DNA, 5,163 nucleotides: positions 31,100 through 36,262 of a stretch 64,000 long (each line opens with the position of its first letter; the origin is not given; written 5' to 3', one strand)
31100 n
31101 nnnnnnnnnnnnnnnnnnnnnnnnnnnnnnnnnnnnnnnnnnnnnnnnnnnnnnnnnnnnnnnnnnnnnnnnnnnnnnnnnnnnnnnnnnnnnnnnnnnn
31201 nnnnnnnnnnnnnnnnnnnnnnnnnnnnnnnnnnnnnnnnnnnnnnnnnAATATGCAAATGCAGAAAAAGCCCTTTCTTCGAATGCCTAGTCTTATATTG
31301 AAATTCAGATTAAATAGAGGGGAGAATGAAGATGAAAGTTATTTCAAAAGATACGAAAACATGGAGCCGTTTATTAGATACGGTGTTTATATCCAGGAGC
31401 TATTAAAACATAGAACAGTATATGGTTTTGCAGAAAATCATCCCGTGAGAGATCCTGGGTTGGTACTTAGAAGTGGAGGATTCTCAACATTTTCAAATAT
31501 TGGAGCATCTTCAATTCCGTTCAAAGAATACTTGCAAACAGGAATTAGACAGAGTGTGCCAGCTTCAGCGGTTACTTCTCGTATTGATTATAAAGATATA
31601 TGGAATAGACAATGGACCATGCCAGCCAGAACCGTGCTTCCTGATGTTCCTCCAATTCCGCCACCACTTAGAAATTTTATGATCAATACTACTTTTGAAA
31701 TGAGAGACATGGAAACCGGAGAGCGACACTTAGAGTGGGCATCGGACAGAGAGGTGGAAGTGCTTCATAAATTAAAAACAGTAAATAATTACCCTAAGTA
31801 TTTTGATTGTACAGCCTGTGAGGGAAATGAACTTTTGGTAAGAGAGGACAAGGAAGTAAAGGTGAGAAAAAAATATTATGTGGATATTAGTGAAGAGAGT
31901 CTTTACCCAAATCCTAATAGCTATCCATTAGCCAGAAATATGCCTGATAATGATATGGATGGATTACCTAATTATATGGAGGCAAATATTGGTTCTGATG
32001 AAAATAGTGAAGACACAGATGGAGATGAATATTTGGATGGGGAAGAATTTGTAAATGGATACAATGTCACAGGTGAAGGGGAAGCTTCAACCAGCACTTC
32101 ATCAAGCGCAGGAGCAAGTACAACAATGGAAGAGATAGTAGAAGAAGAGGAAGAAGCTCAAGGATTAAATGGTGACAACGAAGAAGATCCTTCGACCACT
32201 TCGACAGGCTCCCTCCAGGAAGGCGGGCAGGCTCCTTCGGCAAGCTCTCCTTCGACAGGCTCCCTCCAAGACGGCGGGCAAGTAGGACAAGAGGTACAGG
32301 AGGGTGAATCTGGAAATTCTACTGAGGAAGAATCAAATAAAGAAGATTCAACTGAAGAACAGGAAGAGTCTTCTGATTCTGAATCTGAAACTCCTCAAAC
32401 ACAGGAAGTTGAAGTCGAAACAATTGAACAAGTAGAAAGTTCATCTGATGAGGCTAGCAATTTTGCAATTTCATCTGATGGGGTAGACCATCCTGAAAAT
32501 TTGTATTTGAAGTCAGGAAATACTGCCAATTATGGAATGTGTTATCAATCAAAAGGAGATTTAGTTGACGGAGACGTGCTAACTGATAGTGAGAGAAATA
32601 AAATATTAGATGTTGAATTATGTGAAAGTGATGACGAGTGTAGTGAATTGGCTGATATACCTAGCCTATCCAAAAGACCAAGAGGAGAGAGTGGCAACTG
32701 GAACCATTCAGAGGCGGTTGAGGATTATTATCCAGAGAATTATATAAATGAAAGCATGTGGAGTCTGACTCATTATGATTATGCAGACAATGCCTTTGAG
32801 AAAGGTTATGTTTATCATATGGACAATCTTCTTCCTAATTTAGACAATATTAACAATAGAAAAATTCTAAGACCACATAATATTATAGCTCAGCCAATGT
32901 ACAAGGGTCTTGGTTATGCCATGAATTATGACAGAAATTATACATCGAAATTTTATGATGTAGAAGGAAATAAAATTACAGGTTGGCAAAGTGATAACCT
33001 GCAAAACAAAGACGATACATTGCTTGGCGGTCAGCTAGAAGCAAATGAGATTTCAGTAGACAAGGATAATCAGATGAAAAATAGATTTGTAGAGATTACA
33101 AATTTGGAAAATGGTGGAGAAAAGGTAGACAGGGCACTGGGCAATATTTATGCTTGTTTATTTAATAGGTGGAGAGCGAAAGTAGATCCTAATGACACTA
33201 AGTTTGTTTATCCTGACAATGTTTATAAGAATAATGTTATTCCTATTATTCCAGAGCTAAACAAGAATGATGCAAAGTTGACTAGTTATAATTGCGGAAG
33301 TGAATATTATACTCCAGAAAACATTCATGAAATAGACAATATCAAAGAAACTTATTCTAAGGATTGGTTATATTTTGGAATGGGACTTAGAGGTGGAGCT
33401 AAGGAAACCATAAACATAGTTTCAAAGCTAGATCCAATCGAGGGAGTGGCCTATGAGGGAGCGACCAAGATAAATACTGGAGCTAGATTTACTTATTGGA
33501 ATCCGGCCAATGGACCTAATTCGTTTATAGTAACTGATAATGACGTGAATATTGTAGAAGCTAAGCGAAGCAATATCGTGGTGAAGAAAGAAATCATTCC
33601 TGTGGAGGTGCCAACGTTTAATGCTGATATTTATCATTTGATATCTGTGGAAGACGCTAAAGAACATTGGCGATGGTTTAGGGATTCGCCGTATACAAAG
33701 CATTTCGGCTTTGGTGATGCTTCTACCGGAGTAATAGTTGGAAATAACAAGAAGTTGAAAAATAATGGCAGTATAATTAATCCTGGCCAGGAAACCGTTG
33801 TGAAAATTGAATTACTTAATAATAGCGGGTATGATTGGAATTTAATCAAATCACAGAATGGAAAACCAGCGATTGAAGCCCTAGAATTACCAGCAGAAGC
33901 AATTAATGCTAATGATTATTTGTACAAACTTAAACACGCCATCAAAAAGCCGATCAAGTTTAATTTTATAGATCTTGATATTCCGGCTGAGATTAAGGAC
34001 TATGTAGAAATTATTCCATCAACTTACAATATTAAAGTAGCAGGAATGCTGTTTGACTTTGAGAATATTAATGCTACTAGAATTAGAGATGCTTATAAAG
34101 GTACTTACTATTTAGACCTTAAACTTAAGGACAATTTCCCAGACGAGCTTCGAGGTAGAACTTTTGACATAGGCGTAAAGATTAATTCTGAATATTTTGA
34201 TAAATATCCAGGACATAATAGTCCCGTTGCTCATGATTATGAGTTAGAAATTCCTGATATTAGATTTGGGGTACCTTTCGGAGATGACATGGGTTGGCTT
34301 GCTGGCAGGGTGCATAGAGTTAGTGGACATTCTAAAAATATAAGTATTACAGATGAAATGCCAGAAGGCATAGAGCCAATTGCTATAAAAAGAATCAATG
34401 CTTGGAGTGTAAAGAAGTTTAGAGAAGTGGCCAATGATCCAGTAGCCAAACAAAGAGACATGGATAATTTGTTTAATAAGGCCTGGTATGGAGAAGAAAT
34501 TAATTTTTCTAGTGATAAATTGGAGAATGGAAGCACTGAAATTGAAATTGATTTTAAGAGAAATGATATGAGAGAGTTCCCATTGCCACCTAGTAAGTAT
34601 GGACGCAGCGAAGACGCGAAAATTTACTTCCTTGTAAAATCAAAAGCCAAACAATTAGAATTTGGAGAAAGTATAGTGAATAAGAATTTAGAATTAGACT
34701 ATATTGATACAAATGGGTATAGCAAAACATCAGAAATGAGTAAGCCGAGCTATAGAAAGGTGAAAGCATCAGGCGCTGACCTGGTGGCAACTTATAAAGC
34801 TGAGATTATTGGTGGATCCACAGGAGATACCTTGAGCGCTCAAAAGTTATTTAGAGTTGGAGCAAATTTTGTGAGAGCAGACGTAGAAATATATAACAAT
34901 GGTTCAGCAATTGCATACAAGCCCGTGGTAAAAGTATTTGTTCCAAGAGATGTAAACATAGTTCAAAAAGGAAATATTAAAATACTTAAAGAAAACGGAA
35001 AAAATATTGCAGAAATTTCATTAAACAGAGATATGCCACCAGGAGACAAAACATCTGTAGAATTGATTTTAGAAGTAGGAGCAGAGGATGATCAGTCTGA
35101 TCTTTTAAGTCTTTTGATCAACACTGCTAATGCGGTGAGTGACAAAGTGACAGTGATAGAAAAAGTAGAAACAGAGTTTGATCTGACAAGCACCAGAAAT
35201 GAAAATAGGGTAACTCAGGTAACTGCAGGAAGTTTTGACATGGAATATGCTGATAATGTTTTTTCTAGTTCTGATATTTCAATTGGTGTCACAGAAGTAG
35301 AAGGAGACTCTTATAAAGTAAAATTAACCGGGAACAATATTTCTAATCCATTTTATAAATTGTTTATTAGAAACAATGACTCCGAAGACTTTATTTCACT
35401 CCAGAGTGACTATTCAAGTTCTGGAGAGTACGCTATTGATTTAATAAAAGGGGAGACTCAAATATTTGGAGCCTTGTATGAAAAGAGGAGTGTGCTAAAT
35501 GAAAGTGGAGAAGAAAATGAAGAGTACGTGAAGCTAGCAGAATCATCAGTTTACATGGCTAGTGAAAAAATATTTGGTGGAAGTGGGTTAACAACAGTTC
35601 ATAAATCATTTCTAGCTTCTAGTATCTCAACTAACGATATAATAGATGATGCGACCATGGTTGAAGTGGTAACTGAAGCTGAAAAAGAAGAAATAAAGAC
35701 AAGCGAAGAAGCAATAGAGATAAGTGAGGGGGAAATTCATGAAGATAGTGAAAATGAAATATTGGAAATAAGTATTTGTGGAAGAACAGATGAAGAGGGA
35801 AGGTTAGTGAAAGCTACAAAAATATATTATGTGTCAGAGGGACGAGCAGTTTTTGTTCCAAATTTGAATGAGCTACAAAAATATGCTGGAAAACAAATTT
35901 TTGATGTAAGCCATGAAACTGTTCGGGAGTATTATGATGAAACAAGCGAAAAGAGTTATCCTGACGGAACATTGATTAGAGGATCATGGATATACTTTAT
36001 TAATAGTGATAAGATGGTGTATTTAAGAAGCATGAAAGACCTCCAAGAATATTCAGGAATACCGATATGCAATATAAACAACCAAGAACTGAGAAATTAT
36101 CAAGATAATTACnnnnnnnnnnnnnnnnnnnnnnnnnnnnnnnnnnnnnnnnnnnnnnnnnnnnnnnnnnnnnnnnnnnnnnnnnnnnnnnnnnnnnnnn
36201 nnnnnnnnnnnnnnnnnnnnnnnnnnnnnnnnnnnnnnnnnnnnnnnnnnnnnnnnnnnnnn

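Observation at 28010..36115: A ~2,700-aa secreted multi-domain protein with no recognisable anchor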

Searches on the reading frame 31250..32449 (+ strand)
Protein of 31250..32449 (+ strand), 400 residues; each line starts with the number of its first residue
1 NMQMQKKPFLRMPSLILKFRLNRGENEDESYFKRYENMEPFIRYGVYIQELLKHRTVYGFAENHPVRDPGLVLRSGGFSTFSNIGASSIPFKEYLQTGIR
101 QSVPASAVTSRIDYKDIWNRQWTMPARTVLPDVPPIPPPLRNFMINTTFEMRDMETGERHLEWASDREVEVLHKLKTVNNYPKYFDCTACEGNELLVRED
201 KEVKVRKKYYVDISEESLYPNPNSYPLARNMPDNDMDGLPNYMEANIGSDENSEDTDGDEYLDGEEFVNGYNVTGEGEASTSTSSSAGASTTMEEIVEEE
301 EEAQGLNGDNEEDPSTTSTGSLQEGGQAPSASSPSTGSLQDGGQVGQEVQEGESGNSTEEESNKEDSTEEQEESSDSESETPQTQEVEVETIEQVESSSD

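Call 9: search_protein_families(library=pfam, proteins=[window:31250-32449:+], max_evalue=10)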
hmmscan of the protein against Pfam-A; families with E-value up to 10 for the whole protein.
window:31250-32449:+ (400 aa): 1 family
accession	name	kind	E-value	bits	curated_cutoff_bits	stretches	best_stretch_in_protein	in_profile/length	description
PF18884.5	TSP3_bac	-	0.33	11.3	25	1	235-250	3-18/22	Bacterial TSP3 repeat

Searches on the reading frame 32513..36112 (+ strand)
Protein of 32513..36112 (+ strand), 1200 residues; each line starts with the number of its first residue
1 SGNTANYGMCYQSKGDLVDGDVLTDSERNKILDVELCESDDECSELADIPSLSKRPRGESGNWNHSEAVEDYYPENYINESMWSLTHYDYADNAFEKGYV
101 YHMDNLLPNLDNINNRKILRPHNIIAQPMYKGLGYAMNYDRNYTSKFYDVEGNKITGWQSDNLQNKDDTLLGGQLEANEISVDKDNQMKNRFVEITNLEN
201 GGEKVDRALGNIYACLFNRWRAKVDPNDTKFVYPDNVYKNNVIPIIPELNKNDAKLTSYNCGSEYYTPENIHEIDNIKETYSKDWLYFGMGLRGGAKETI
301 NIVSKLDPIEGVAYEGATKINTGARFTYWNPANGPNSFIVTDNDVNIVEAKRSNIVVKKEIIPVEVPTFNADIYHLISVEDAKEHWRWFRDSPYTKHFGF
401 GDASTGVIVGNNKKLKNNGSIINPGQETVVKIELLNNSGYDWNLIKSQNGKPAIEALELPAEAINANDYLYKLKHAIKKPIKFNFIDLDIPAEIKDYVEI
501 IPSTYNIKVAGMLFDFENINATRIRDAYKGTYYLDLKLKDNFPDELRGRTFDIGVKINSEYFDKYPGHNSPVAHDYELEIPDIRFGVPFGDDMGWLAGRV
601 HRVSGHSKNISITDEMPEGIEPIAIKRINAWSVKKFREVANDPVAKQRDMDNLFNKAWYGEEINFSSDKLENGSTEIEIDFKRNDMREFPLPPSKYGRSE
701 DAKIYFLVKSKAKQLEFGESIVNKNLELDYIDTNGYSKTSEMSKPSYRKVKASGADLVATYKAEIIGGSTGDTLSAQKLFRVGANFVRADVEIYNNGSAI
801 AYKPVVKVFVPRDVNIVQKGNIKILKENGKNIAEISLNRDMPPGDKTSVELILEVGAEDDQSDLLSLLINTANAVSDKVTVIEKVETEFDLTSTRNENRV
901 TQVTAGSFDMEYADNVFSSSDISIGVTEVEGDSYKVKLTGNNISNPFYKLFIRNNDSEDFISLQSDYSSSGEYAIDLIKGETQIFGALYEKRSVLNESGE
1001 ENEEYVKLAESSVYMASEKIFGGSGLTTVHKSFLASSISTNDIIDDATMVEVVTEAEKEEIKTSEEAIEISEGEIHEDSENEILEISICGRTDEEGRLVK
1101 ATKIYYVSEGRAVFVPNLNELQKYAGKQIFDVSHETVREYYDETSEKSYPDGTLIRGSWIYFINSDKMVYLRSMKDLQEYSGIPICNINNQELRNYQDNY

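Call 42: predict_structure(alignment_id=A3)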
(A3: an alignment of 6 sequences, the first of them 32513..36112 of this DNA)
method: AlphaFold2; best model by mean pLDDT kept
length: 1200 residues; sequences in the alignment: 6
mean_pLDDT: 51.0   pTM: 0.40
mean pLDDT of the five models: 51.0, 48.3, 48.0, 46.6, 45.4
residues with pLDDT >= 90: 46; 70-90: 316; 50-70: 184; < 50: 654
segments of 3 or more residues with pLDDT < 50: 1-24, 30-353, 399-402, 412-418, 461-476, 506-521, 565-576, 695-697, 857-876, 914-922, 941-943, 964-971, 977-979, 995-1002, 1016-1200
pLDDT, mean of each block of 10 residues (from residue 1): 22 33 46 41 39 30 31 31 29 26 22 21 23 33 38 37 25 23 24 30 33 26 28 29 27 29 25 22 21 24 36 29 27 25 27 70 79 89 60 54 62 47 84 63 71 72 38 50 85 90 55 30 55 85 82 82 47 45 82 71 76 89 90 86 70 84 90 87 84 59 88 82 83 76 64 84 75 62 74 87 88 72 71 84 86 64 28 50 87 75 84 44 50 55 57 57 50 52 64 44 54 48 25 30 35 28 23 24 32 33 32 32 29 21 26 24 24 30 30 28
secondary structure, 60 per line:
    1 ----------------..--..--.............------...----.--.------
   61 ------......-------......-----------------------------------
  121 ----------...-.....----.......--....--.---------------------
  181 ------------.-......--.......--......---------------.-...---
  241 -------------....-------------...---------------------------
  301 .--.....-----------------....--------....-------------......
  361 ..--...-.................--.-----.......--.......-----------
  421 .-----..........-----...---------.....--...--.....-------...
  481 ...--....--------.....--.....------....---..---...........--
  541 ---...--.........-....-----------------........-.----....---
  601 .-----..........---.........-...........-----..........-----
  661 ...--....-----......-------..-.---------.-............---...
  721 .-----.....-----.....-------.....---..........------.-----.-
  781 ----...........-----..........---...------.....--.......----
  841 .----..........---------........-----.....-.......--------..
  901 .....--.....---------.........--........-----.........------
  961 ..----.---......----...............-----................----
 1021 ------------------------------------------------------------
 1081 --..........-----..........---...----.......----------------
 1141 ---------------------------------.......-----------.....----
elements in order (helices of 4 or more, strands of 3 or more residues): H25-37 H67-72 H80-85 E135-139 E144-150 E153-156 H195-200 H203-209 H212-217 H254-257 E304-308 E326-329 E338-341 E355-362 E365-367 E369-381 H382-385 E394-400 E403-409 E427-436 E442-444 E454-458 H466-470 E478-483 E486-489 E498-502 H505-509 H516-519 E528-538 E549-557 E580-587 E607-616 E620-628 H630-640 H646-655 E661-663 E666-669 E675-680 E703-714 E718-721 E727-731 E737-741 E749-753 E757-766 E785-795 E801-810 E814-816 E823-827 E830-836 E846-855 H865-872 E878-882 E884-890 E899-905 E908-912 E922-930 E933-940 E946-954 E971-976 E981-995 E1001-1016 E1083-1092 E1098-1107 E1111-1113 H1118-1124 H1174-1180 H1192-1196
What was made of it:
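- On CARDB / DUF11-type Ig-like beta-sandwich: AlphaFold2 gives pLDDT 70-90 for tandem beta-sandwiches at aa ~1851-2516 (call 42).
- AlphaFold2 gives pLDDT 70-90 for aa ~1851-2516 (call 42).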

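Call 46: fold_search(model_id=the predicted structure, library=pdb)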
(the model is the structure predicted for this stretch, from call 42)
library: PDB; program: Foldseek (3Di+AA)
matches with E <= 10: 1608; with E <= 0.001: 114
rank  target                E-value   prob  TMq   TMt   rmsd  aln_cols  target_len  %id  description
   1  8t2v_A                6.4e-09  1.00  0.09  0.11  20.1       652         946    9  Cryo-EM Structures of Full-length Integrin alphaIIbbeta3 in Native Lipids (released 2023-07-26)
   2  8xez_A                6.7e-09  1.00  0.10  0.13  28.1       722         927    9  Cryo-EM structure of integrin ITGAV/ITGB3 complex, conformation 5 (released 2024-12-18)
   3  9e8a_A                8.7e-09  1.00  0.09  0.11  20.3       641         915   10  Integrin aIIbb3 bent conformation from human platelet membrane crude preparation (released 2025-10-15)
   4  4g1e_A                9.2e-09  1.00  0.09  0.11  22.7       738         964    9  Crystal structure of integrin alpha V beta 3 with coil-coiled tag. (released 2012-12-12)
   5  8xen_A                9.7e-09  1.00  0.12  0.15  29.6       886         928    8  Cryo-EM structure of integrin ITGAV/ITGB3 complex, conformation 4 (released 2024-12-18)
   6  3fcs_A                1.3e-08  1.00  0.09  0.12  19.7       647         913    9  Structure of complete ectodomain of integrin aIIBb3 (released 2009-01-20)
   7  8gce_A                3.2e-08  1.00  0.09  0.11  19.8       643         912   10  The Extracellular Domain of Integrin AlphaIIbBeta3 in Intermediate State (released 2024-03-06)
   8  1jv2_A                3.8e-08  1.00  0.09  0.11  21.3       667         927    9  CRYSTAL STRUCTURE OF THE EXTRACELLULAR SEGMENT OF INTEGRIN ALPHAVBETA3 (released 2001-10-17)
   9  6avq_A                5.7e-08  1.00  0.09  0.12  20.0       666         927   11  The Therapeutic Antibody LM609 Selectively Inhibits Ligand Binding to Human alpha-V beta-3 Integrin via Steric Hindran (released 2017-11-01)
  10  4g1m_A                7.9e-08  1.00  0.09  0.11  20.3       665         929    9  Re-refinement of alpha V beta 3 structure (released 2012-12-12)
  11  7nxd_A                9.7e-08  1.00  0.12  0.16  30.2       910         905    8  Cryo-EM structure of human integrin alpha5beta1 in the half-bent conformation (released 2021-08-25)
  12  6avu_A                1.1e-07  1.00  0.11  0.13  26.5       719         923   10  Human alpha-V beta-3 Integrin (open conformation) in complex with the therapeutic antibody LM609 (released 2017-11-01)
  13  6avr_A                1.3e-07  1.00  0.12  0.14  19.4       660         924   11  Human alpha-V beta-3 Integrin (intermediate conformation) in complex with the therapeutic antibody LM609 (released 2017-11-01)
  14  8xer_A                2.1e-07  1.00  0.09  0.11  27.6       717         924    9  Cryo-EM structure of integrin ITGAV, ITGB3 and Cilengitide TFA complex, conformation 1 (released 2024-12-18)
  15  8zdg_A                3.4e-07  0.99  0.09  0.11  25.1       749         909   10  Cryo-EM structure of the integrin avb3 with CWHM-12, conformation 1 (released 2025-10-22)
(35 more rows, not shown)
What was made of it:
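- On CARDB / DUF11-type Ig-like beta-sandwich: Foldseek matches Ig-like stalks (call 46).
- Foldseek hits are to integrin alpha legs, Gram-positive pilins and alpha-2-macroglobulin (call 46). The protein is large, exported and has a beta-sandwich stalk (calls 42, 46).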

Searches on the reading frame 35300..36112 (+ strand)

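Call 9: search_protein_families(library=pfam, proteins=[window:35300-36112:+], max_evalue=10)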
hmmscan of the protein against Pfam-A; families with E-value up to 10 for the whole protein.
window:35300-36112:+ (271 aa): 2 families
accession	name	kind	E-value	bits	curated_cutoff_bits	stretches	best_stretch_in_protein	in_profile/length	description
PF11433.13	DUF3198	-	0.012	15.8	28.7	1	178-197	11-30/50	Protein of unknown function (DUF3198)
PF10012.15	DUF2255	-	0.083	13.6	29.8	1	219-246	16-43/115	Uncharacterized protein conserved in bacteria (DUF2255)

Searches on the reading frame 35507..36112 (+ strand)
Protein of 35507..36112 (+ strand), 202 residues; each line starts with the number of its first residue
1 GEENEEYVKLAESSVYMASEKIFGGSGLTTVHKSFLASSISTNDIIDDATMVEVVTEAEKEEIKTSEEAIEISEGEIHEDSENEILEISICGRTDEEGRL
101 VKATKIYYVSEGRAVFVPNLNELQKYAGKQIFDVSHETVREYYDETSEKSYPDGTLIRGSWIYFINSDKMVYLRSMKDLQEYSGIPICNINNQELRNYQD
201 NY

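Call 72: search_protein_families(library=ncbifam, proteins=[window:35507-36112:+], max_evalue=1)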
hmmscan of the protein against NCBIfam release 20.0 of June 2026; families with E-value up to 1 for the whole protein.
seq(202 aa): 0 families

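Call 73: search_protein_families(library=pfam, proteins=[window:35507-36112:+], max_evalue=1)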
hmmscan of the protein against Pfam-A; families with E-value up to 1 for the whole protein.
seq(202 aa): 2 families
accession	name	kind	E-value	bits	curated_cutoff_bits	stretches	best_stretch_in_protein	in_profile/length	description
PF11433.13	DUF3198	-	0.0081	16.4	28.7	1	109-128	11-30/50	Protein of unknown function (DUF3198)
PF10012.15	DUF2255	-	0.035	14.8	29.8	0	150-177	16-43/115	Uncharacterized protein conserved in bacteria (DUF2255)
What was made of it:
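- Nothing matches the window tail (calls 72, 73).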

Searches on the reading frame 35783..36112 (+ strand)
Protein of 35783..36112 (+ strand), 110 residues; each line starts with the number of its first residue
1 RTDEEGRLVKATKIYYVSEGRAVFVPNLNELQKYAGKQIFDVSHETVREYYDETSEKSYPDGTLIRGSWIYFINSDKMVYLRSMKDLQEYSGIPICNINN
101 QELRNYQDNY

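Call 50: find_homologous_proteins(query=window:35783-36112:+, max_evalue=10)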
Query window:35783-36112:+: no candidate shares three 5-residue words with the query. No homologue found.
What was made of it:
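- The word-index search returned no candidates and did not even recover the protein itself, so it is uninformative (call 50).
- Tried and rejected: The same tool on the C-terminal repeats returned no candidates, not even the protein itself, so that result is uninformative (call 50).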
